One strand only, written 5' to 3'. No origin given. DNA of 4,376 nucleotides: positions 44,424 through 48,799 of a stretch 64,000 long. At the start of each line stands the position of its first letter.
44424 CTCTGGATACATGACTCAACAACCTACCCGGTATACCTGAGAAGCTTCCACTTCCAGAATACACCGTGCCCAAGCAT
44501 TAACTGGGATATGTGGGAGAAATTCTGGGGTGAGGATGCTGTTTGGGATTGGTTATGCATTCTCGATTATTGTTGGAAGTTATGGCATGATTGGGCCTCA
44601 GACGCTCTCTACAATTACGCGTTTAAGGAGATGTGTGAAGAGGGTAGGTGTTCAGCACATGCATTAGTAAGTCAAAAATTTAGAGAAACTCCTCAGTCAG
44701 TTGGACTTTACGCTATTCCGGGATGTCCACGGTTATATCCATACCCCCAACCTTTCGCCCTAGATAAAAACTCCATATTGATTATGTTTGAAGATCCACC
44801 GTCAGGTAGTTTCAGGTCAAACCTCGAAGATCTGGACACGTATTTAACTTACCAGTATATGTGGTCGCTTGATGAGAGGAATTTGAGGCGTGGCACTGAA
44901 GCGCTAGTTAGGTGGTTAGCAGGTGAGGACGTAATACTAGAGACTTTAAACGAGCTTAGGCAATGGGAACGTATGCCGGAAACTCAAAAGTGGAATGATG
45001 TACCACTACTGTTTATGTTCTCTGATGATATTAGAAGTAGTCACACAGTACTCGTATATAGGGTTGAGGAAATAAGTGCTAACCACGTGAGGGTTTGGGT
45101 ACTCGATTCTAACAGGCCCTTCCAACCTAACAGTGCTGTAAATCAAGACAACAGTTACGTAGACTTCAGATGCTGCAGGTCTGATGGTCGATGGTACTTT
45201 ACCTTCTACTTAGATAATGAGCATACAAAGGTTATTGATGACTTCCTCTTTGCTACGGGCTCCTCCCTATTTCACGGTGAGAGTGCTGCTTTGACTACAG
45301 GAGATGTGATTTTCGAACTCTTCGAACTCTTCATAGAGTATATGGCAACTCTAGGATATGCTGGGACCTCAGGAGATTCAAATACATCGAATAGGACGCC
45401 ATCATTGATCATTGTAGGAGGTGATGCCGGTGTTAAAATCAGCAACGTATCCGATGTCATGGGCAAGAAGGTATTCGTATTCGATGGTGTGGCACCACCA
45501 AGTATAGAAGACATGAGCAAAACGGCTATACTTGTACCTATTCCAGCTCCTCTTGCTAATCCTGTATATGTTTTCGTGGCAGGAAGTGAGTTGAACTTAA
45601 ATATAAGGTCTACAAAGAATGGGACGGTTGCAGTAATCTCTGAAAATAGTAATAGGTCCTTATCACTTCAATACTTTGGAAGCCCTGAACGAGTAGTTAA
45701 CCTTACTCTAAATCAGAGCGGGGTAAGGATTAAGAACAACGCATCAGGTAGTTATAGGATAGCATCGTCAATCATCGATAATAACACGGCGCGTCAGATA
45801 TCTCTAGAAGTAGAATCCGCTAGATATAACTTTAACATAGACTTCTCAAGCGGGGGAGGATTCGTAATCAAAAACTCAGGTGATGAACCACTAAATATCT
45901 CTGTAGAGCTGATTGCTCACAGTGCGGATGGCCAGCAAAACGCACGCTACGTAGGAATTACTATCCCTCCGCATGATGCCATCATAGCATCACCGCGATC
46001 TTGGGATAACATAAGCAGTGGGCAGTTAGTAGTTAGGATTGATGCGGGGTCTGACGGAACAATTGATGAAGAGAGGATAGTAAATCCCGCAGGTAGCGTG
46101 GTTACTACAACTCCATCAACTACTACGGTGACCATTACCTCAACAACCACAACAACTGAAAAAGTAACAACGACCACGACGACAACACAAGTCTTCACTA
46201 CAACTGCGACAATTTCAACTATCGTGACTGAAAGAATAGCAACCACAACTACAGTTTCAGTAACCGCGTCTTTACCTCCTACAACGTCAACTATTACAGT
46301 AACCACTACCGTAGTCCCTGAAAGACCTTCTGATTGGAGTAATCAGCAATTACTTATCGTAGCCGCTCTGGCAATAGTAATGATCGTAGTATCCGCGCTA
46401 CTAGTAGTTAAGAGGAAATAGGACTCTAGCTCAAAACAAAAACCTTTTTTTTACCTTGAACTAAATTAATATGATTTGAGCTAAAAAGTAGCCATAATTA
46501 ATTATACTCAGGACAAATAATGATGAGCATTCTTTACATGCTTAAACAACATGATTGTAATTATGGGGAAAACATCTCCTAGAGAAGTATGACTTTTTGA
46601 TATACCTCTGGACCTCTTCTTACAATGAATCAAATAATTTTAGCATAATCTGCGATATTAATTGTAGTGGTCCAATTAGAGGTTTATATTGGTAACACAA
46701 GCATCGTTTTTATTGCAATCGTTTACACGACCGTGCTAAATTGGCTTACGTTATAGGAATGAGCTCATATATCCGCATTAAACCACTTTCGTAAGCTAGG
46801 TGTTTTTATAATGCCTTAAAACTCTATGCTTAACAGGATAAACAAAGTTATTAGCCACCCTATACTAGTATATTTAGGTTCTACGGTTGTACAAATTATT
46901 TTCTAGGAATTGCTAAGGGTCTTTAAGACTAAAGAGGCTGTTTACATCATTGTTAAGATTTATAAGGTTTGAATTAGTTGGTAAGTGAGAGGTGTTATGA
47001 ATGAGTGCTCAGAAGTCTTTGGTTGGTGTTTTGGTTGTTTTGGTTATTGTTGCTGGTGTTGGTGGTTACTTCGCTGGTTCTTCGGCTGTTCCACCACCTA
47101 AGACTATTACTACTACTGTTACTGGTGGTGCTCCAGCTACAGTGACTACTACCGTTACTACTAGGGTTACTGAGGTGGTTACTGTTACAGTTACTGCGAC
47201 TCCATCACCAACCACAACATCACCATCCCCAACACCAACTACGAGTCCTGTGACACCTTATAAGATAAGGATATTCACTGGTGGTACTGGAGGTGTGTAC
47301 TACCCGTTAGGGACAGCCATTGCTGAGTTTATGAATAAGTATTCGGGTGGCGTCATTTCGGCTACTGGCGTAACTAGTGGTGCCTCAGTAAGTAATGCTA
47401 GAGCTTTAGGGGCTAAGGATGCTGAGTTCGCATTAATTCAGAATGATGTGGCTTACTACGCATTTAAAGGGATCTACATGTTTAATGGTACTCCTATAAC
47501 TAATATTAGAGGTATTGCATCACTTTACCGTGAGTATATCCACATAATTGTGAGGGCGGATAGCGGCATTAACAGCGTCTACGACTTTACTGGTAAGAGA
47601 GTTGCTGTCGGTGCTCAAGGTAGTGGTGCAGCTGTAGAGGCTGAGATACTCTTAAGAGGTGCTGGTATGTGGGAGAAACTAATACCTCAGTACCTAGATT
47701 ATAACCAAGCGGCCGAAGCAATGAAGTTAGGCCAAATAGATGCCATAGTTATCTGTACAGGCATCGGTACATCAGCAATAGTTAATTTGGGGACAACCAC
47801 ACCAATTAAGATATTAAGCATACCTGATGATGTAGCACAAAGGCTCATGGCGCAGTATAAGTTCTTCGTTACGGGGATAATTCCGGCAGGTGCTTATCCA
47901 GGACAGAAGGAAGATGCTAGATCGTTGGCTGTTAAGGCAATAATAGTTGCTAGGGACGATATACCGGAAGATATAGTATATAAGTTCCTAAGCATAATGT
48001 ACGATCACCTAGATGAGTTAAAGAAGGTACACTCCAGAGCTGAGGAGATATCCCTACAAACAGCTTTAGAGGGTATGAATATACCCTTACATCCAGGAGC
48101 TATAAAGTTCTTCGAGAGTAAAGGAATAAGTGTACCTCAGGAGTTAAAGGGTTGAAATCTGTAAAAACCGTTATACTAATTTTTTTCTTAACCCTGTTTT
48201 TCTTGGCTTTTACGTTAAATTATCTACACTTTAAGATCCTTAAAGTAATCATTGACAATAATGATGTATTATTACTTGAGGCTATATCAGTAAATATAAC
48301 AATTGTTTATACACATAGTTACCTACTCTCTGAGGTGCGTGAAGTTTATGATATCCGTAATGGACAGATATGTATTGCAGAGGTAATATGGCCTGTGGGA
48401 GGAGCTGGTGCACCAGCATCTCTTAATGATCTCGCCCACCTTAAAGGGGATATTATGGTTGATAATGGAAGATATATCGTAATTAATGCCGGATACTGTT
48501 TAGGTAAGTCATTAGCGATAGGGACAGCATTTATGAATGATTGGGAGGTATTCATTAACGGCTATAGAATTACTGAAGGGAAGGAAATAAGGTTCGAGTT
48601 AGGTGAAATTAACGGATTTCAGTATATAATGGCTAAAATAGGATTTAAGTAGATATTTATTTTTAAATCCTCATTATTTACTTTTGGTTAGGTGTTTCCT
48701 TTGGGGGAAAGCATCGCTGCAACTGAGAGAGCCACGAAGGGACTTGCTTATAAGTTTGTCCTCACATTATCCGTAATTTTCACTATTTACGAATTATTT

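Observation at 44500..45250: Putative papain-fold (C39-like) Cys-His-Asp core buried in the 1349-aa surface protein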

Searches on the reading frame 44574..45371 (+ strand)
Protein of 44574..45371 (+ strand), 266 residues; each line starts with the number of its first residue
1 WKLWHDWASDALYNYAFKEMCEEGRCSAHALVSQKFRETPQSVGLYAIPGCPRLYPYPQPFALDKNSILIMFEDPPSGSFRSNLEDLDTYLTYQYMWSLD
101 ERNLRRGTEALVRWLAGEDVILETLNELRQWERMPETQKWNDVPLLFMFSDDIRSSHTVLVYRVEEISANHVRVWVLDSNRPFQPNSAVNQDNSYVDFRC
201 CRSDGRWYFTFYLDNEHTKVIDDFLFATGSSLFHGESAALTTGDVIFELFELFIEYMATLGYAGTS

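Call 59: predict_structure(alignment_id=A6)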
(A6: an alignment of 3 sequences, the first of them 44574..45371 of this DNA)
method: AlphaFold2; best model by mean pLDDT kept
length: 266 residues; sequences in the alignment: 3
mean_pLDDT: 35.8   pTM: 0.34
mean pLDDT of the five models: 35.8, 34.9, 34.7, 31.5, 30.1
residues with pLDDT >= 90: 0; 70-90: 0; 50-70: 35; < 50: 231
segments of 3 or more residues with pLDDT < 50: 1-164, 177-192, 201-205, 224-266
pLDDT, mean of each block of 10 residues (from residue 1): 29 33 29 29 34 34 34 31 31 28 24 22 31 39 30 31 53 50 32 55 51 54 42 34 34 40 32
secondary structure, 60 per line:
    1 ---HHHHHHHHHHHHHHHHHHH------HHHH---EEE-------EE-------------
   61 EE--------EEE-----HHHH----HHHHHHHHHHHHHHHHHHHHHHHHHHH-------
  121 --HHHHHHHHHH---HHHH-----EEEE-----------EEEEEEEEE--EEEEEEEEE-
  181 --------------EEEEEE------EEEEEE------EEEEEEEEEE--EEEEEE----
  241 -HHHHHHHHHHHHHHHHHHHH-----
elements in order: H4-22 H29-32 E36-38 E71-73 H79-82 H87-113 H123-132 H136-139 E145-148 E160-168 E171-179 E195-200 E207-212 E219-228 E231-236 H242-261

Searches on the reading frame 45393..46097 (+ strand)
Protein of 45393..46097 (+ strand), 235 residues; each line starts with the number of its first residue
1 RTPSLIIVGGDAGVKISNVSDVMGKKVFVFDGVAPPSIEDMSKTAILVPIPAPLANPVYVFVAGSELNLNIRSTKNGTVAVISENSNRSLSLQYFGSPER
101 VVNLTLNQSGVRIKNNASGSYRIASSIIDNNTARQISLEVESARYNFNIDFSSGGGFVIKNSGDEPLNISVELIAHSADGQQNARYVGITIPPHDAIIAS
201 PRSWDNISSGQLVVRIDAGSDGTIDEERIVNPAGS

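Call 86: search_protein_families(library=pfam, proteins=[window:45393-46097:+], max_evalue=1)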
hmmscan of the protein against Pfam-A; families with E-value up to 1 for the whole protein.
window:45393-46097:+ (235 aa): 1 family
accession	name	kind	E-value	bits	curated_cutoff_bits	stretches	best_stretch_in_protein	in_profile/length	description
PF00942.24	CBM_3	-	0.056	14.3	22.4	1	116-188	8-82/83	Cellulose binding domain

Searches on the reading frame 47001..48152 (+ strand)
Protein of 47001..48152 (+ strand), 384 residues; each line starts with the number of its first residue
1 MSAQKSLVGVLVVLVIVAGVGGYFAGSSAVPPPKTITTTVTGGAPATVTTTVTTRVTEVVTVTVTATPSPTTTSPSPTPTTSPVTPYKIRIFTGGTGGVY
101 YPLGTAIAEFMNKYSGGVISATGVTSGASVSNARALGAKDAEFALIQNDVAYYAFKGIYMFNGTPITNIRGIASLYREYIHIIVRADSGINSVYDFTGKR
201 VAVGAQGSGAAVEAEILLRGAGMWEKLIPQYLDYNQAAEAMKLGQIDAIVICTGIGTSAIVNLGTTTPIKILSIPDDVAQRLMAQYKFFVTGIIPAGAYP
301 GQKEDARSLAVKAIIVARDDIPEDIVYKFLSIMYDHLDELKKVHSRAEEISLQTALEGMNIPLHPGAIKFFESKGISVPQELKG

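Call 29: search_protein_families(library=pfam, proteins=[window:47001-48152:+], max_evalue=0.001)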
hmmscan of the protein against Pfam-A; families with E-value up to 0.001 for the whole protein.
window:47001-48152:+ (384 aa): 3 families
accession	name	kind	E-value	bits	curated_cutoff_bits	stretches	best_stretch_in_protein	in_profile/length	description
PF16868.10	NMT1_3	-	3.9e-82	276.6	27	1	91-375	1-289/289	NMT1-like family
PF09084.16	NMT1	-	5.1e-07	30.2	20.5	1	168-254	62-150/216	NMT1/THI5 like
PF12974.12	Phosphonate-bd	-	6.1e-06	26.2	27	1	179-255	86-166/242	ABC transporter, phosphonate, periplasmic substrate-binding protein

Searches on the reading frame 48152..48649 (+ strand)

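Call 29: search_protein_families(library=pfam, proteins=[window:48152-48649:+], max_evalue=0.001)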
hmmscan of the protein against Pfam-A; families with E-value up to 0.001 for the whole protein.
window:48152-48649:+ (166 aa): 1 family
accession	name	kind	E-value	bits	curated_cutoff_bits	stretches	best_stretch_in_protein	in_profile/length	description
PF08905.16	DUF1850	-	9.3e-06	26.3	27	1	49-138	1-83/87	Domain of unknown function (DUF1850)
